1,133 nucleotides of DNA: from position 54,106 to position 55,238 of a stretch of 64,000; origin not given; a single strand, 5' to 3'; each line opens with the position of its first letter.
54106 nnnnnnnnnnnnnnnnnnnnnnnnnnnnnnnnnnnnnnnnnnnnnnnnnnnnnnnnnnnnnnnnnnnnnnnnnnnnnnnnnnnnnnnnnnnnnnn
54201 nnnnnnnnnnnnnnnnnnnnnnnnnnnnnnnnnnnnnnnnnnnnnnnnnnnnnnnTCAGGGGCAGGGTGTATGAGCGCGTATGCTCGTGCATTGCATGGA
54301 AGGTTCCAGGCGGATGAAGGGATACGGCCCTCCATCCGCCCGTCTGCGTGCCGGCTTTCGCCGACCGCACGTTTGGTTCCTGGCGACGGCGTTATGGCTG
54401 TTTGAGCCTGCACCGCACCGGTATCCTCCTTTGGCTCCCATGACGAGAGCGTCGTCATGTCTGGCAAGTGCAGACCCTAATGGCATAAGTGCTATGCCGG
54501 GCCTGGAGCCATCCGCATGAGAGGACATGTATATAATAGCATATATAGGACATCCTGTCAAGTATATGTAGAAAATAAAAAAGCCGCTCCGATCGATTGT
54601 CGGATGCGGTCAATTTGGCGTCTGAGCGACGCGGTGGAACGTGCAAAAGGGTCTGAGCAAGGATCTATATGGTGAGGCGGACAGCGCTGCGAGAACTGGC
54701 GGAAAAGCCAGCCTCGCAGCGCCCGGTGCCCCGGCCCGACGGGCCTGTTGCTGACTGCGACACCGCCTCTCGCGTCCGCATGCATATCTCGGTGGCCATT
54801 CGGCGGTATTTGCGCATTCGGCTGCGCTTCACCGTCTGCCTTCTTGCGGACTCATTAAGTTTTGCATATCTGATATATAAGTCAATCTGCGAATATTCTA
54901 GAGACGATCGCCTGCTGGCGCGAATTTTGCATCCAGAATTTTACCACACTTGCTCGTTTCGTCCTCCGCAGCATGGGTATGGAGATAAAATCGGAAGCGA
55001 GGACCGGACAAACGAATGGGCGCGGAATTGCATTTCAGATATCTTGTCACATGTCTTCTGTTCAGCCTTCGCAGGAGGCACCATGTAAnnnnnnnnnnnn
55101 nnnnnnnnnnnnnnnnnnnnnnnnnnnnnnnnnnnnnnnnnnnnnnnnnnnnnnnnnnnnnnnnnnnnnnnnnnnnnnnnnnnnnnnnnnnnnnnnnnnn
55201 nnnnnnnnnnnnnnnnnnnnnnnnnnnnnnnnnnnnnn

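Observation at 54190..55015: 830-bp GC-rich, ORF-free, hairpin-dense region between map and the large ATPase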

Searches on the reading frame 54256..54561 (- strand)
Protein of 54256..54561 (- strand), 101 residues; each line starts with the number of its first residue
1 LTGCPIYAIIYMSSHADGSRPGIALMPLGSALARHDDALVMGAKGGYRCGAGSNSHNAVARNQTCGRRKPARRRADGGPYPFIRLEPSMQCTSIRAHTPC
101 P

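Call 44: search_protein_families(library=pfam, max_evalue=1, proteins=[window:54256-54561:-])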
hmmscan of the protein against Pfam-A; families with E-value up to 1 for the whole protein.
window:54256-54561:- (101 aa): 0 families

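Call 72: search_protein_representatives(protein=window:54256-54561:-)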
Query: 101 residues. Proteins with E-value up to 0.001 (for the whole library): 1; up to 1e-10: 0; up to 1e-30: 0. The best 1 are listed.
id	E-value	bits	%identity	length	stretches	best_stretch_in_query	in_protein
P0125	1.6e-07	47.7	48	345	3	2-35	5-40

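Call 101: search_protein_families(library=pfam, max_evalue=0.01, proteins=[window:54259-54525:-])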
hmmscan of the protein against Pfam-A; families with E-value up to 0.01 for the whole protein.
window:54259-54525:- (89 aa): 0 families

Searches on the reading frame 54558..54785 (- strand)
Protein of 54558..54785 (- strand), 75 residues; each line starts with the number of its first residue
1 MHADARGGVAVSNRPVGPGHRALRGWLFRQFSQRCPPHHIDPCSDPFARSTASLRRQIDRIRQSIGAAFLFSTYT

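Call 44: search_protein_families(library=pfam, max_evalue=1, proteins=[window:54558-54785:-])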
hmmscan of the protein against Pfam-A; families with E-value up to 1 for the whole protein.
window:54558-54785:- (75 aa): 1 family
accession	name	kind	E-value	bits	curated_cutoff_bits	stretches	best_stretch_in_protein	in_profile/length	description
PF12277.13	DUF3618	-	0.22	12.2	24.9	1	48-67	1-20/47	Protein of unknown function (DUF3618)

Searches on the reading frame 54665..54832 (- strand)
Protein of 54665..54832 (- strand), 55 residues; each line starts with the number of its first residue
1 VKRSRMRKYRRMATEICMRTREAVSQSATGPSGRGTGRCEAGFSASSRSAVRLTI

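Call 44: search_protein_families(library=pfam, max_evalue=1, proteins=[window:54665-54832:-])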
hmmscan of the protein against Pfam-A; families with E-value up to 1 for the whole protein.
window:54665-54832:- (55 aa): 2 families
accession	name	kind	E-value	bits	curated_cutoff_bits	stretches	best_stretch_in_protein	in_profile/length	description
PF07276.16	PSGP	-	0.14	13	17.4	1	23-33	3-13/13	Apopolysialoglycoprotein (PSGP)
PF16025.10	CaM_bind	-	0.18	12.6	27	1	2-23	24-45/78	Calcium-dependent calmodulin binding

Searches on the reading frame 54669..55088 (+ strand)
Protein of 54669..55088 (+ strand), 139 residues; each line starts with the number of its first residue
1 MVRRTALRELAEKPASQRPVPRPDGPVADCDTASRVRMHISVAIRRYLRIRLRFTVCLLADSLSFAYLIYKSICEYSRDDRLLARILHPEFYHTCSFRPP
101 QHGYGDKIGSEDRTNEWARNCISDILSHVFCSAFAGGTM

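Call 44: search_protein_families(library=pfam, max_evalue=1, proteins=[window:54669-55088:+])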
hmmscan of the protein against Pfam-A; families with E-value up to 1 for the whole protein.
window:54669-55088:+ (139 aa): 0 families

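Call 46: find_homologous_proteins(query=window:54669-55088:+, max_evalue=0.1)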
Query window:54669-55088:+ (139 aa): 1 proteins with E <= 0.1 among 28 candidates.
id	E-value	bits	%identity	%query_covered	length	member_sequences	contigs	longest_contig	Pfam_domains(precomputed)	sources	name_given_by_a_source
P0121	6.3e-90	316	100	100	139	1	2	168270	-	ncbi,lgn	-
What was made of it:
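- On Pseudogene / decayed protein gene: The 139-aa ORF matches only itself (call 46).
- Tried and rejected: The 139-aa ORF matched only itself among 5.8 billion proteins (call 46).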
